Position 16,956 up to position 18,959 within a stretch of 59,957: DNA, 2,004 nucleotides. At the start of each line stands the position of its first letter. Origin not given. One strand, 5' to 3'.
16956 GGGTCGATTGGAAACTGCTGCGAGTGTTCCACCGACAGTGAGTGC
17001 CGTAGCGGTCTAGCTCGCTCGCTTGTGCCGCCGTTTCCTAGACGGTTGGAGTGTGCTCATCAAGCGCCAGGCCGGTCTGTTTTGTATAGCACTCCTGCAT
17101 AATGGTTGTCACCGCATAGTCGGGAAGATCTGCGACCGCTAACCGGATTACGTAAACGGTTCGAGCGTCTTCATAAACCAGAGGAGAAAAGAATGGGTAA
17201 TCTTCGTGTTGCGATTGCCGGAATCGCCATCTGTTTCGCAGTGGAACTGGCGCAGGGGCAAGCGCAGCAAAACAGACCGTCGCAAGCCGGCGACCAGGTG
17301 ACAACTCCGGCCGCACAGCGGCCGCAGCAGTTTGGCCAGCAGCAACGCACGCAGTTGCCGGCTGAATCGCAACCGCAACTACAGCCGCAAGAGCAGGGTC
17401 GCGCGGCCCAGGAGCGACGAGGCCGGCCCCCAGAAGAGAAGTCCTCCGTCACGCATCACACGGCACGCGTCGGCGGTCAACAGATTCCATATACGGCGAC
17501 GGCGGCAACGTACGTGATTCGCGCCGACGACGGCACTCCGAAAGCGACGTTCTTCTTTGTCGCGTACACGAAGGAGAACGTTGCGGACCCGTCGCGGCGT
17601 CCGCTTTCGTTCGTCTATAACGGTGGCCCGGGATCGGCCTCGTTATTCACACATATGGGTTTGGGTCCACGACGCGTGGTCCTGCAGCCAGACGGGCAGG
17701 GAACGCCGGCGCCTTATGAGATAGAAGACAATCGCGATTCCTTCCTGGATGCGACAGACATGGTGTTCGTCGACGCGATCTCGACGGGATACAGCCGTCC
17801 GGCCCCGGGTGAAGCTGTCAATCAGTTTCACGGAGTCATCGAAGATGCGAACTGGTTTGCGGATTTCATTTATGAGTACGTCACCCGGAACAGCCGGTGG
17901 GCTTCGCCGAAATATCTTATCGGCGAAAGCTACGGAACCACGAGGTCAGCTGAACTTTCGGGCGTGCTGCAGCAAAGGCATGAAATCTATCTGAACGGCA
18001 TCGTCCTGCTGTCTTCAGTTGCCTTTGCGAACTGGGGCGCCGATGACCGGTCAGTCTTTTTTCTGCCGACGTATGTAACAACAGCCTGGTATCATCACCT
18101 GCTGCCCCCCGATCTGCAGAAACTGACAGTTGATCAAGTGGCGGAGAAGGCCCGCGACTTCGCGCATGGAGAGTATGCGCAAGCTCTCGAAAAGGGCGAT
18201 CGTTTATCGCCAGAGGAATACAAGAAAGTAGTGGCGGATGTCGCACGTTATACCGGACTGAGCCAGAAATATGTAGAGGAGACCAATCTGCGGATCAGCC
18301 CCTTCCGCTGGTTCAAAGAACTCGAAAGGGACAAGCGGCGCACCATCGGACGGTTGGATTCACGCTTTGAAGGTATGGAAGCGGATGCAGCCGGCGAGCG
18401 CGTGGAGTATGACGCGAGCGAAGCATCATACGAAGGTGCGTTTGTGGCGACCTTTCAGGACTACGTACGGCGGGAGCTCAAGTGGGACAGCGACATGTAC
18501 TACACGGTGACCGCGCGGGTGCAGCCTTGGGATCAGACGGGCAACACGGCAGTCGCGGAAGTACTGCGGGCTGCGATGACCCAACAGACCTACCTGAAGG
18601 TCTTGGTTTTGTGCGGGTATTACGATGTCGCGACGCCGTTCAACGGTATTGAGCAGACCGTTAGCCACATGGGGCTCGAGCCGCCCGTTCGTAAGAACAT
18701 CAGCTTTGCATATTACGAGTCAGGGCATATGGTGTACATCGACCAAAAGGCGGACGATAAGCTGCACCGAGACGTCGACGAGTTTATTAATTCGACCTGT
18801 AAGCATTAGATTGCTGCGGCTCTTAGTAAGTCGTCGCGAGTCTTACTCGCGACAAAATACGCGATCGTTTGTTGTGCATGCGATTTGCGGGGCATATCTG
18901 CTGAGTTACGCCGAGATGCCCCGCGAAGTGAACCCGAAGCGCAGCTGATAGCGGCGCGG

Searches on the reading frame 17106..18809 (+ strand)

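Call 59: search_protein_families(library=pfam, proteins=[window:17106-18809:+], max_evalue=0.001)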
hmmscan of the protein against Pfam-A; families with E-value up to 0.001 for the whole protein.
window:17106-18809:+ (567 aa): 1 family
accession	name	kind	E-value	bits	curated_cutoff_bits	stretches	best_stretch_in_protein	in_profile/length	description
PF00450.28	Peptidase_S10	-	6e-14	52.7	21.9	1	145-525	22-363/420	Serine carboxypeptidase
